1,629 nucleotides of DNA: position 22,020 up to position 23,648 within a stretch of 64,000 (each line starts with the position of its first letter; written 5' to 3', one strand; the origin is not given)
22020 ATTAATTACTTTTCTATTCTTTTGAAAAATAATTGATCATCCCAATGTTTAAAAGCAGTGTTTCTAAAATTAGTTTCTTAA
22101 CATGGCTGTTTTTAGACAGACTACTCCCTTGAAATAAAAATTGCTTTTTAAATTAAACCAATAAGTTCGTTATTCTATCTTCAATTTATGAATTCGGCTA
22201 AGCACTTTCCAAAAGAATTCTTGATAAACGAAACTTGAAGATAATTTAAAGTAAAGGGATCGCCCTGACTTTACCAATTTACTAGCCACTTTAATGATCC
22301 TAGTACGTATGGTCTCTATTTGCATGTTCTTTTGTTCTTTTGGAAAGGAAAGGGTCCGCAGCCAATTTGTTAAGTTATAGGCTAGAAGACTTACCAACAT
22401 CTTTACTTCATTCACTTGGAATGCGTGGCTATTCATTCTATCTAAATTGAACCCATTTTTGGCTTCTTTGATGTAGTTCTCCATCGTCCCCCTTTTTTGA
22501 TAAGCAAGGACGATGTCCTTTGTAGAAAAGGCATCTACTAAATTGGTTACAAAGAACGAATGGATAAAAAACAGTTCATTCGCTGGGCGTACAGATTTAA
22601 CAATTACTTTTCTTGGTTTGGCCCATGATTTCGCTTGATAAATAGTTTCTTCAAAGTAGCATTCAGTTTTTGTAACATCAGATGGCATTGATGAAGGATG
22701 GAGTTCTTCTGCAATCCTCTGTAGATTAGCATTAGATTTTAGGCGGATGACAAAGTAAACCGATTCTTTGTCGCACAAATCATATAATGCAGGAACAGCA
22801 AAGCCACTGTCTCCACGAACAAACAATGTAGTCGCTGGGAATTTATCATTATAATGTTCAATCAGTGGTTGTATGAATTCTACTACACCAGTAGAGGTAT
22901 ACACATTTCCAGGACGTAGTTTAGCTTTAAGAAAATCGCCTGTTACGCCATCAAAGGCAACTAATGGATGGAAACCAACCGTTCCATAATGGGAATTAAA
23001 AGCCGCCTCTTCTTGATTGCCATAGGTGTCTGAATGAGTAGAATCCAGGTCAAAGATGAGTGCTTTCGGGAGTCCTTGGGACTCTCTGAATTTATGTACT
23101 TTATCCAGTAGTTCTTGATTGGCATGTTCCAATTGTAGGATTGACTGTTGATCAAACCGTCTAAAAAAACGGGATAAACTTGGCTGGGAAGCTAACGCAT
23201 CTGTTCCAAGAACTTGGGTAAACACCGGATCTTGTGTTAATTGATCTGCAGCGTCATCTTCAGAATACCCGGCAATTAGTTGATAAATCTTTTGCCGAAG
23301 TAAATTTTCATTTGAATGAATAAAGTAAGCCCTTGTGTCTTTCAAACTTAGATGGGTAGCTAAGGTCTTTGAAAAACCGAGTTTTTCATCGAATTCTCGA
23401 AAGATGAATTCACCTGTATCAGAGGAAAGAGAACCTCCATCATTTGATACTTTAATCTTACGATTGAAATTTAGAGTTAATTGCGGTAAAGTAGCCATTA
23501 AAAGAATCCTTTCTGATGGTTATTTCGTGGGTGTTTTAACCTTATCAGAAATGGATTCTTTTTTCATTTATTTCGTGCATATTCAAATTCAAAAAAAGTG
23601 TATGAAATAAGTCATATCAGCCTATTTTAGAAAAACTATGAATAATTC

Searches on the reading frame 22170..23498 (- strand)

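Call 7: search_protein_families(library=pfam, max_evalue=0.01, proteins=[window:22170-23498:-])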
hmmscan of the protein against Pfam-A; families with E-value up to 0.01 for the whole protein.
window:22170-23498:- (442 aa): 2 families
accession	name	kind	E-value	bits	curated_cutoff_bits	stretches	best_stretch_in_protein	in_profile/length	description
PF13701.12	DDE_Tnp_1_4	-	2.2e-160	534.1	34.7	1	9-440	3-434/435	Transposase DDE domain group 1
PF01609.27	DDE_Tnp_1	-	1.4e-29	103.7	23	1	146-376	4-200/200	Transposase DDE domain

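Call 8: search_protein_families(library=ncbifam, max_evalue=0.01, proteins=[window:22170-23498:-])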
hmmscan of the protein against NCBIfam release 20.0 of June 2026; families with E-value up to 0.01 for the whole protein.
window:22170-23498:- (442 aa): 7 families
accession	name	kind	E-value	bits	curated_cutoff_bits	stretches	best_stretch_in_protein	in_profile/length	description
NF033539.1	transpos_IS1380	equivalog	1.2e-123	412.8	180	1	16-422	1-418/419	IS1380 family transposase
NF033592.1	transpos_IS4_1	equivalog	1.5e-19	70.3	115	1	100-380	56-331/332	IS4 family transposase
NF033559.2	transpos_IS1634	equivalog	7.4e-06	25.3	100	0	316-401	363-447/483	IS1634 family transposase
NF049921.1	transpos_IS701_2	equivalog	0.00089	18.8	250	1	225-381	146-291/318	IS701 family transposase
NF033551.1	transpos_IS1182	equivalog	0.002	17.1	270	0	64-160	56-150/488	IS1182 family transposase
NF033593.1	transpos_ISNCY_1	equivalog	0.0092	14.7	325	0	331-378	394-441/444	ISNCY family transposase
NF033520.1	transpos_IS982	equivalog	0.0097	15.5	130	0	333-377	198-242/243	IS982 family transposase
